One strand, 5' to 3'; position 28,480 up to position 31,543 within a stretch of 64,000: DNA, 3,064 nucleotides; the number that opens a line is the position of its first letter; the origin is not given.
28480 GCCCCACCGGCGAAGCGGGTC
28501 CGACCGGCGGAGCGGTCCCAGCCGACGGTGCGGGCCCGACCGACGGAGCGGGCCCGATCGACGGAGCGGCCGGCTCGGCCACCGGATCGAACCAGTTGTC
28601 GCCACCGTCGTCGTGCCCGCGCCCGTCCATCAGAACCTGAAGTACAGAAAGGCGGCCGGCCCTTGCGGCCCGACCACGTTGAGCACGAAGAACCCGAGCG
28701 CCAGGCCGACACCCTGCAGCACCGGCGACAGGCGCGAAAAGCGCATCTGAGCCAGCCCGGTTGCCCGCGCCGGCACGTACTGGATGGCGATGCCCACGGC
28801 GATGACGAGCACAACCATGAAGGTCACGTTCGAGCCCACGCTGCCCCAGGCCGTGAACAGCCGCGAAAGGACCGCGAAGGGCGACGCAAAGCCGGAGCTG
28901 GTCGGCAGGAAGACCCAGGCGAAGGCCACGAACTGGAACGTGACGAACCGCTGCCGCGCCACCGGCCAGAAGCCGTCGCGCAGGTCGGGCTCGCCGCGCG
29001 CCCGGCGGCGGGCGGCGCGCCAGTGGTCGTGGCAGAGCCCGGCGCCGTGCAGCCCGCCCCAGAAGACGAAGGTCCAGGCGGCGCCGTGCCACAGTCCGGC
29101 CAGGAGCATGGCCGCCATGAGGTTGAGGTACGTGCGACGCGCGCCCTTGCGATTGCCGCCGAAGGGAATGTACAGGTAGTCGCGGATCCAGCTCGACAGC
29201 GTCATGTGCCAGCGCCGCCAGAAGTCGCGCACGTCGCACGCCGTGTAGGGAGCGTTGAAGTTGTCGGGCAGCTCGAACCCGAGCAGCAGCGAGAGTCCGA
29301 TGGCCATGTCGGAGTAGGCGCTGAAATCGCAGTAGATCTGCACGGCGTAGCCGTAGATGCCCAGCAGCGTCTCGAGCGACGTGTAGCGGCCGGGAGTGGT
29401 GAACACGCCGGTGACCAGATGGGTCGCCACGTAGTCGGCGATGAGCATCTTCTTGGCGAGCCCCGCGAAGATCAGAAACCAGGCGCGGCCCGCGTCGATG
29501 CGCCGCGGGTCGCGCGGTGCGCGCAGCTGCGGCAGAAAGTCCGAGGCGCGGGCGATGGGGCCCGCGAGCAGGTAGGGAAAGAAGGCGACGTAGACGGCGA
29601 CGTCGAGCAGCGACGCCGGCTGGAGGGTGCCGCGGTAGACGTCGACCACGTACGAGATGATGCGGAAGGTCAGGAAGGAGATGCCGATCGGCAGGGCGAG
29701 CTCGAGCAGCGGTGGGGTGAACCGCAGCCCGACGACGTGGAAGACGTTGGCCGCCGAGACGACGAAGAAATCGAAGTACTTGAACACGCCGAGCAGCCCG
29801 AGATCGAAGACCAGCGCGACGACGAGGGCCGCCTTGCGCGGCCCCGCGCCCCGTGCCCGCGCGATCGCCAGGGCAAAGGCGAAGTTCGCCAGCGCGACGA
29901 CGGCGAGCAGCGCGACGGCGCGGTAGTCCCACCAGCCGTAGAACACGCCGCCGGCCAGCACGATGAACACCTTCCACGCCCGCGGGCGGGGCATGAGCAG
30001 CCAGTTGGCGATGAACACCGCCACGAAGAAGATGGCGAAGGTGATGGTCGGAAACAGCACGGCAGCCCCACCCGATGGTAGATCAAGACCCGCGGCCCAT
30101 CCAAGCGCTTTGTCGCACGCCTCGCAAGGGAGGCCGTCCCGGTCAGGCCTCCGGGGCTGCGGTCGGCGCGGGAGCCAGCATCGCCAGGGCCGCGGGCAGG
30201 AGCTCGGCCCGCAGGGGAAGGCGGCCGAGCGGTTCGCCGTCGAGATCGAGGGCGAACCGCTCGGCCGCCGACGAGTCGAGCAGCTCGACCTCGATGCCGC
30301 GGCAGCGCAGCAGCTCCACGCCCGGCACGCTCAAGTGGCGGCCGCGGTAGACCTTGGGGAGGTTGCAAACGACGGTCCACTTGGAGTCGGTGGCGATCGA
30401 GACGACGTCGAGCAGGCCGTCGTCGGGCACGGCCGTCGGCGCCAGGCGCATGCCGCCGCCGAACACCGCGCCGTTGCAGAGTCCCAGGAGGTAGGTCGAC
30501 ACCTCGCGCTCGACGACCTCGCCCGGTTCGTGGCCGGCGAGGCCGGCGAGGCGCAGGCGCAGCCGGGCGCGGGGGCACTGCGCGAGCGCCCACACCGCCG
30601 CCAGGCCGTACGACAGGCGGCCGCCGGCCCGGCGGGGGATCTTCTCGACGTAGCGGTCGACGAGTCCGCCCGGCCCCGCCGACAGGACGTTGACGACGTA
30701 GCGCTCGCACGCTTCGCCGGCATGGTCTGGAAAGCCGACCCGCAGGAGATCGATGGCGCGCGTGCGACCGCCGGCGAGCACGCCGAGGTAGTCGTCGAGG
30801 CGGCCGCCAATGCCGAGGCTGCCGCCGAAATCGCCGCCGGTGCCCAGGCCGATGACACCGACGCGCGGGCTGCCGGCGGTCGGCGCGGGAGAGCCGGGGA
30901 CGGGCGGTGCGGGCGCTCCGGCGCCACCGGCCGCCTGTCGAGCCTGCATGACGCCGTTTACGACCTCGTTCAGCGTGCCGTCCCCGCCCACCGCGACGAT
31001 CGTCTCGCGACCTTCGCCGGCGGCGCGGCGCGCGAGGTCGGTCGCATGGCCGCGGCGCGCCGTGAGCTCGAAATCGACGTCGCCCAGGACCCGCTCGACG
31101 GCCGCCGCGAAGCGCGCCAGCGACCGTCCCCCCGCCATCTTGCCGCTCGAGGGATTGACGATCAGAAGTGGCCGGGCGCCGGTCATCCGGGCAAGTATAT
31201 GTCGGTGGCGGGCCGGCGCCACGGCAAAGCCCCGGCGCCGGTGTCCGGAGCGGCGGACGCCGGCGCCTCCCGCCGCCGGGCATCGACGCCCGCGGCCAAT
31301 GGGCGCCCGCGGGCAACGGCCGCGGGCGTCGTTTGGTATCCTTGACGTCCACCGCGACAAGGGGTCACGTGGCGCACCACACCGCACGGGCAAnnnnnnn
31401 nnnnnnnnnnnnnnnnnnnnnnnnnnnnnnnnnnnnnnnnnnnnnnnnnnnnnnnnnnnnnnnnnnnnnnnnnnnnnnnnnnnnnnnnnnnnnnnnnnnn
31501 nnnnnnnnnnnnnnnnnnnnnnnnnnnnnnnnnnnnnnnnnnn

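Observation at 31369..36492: Unusual Cys-rich Fe-S protein (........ plus 2x[4Fe-4S]) heading a cassette with mu-crystallin/OCD and two class-I aminotransferases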

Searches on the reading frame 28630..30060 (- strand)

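Call 3: search_protein_families(library=pfam, proteins=[window:28630-30060:-], max_evalue=0.01)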
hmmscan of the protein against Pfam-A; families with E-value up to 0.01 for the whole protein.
window:28630-30060:- (476 aa): 2 families
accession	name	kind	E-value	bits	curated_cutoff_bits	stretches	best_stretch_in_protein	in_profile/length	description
PF03062.24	MBOAT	-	2.8e-28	99.6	27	1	140-359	70-309/337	MBOAT, membrane-bound O-acyltransferase family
PF13813.11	MBOAT_2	-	3.8e-06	27.5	25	1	265-328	2-67/85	Membrane bound O-acyl transferase family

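Call 4: search_protein_families(library=ncbifam, proteins=[window:28630-30060:-], max_evalue=0.01)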
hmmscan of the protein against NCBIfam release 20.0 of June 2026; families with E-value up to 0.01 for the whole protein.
window:28630-30060:- (476 aa): 1 family
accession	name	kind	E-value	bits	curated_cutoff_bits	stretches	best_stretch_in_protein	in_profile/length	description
TIGR04091.1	LTA_dltB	equivalog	9.1e-53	179.8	375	1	110-383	105-374/380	D-alanyl-lipoteichoic acid biosynthesis protein DltB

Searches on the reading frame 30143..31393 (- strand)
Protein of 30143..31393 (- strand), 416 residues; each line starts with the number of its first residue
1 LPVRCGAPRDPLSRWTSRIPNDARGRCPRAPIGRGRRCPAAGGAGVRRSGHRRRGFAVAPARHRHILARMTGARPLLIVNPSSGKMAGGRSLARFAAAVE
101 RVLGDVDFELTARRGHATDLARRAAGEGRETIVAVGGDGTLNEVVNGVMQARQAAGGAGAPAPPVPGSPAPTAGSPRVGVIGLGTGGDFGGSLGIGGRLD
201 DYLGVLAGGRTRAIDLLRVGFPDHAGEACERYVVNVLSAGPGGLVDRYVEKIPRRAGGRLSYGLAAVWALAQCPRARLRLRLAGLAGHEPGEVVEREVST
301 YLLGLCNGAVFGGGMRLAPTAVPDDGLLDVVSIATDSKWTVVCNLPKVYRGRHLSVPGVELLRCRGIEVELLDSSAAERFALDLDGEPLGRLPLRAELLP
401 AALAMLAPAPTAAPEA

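Call 3: search_protein_families(library=pfam, proteins=[window:30143-31393:-], max_evalue=0.01)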
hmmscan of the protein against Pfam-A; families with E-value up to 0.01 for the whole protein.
window:30143-31393:- (416 aa): 2 families
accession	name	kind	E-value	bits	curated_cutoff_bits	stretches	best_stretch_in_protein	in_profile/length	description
PF19279.4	YegS_C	-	1.1e-33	116.6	27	1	236-406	2-157/158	YegS C-terminal NAD kinase beta sandwich-like domain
PF00781.29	DAGK_cat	-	6.4e-25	87.6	23.6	1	76-219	3-125/125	Diacylglycerol kinase catalytic domain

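Call 4: search_protein_families(library=ncbifam, proteins=[window:30143-31393:-], max_evalue=0.01)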
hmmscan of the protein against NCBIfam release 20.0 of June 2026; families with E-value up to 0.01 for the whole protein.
window:30143-31393:- (416 aa): 10 families
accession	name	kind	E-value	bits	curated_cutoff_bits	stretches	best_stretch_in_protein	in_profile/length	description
NF009602.0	PRK13054.1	equivalog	2.5e-32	112.2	284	1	84-410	12-295/301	lipid kinase YegS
NF009604.0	PRK13057.1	equivalog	9.1e-32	110.2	274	2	178-412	88-299/302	lipid kinase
TIGR00147.1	TIGR00147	subfamily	4.4e-31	107.9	118.65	1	75-409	4-296/296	YegS/Rv2252/BmrU family lipid kinase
NF009874.0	PRK13337.1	equivalog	5e-26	91.3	385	2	154-409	64-295/305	diacylglycerol kinase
TIGR03702.1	lip_kinase_YegS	equivalog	7e-26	91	387.45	1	84-409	8-290/295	lipid kinase YegS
NF009603.0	PRK13055.1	subfamily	8.2e-26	90.7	342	2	74-152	4-83/335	diacylglycerol kinase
NF008882.0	PRK11914.1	equivalog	2.1e-24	86.3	302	1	74-410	10-305/306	diacylglycerol kinase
NF002033.0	PRK00861.1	subfamily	1.3e-16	60.1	293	1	74-151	13-89/328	putative lipid kinase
NF009605.0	PRK13059.1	equivalog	1.2e-14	54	313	1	178-407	85-291/295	putative lipid kinase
NF009025.0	PRK12361.1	equivalog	4.9e-08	31.6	505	1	73-150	242-318/546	hypothetical protein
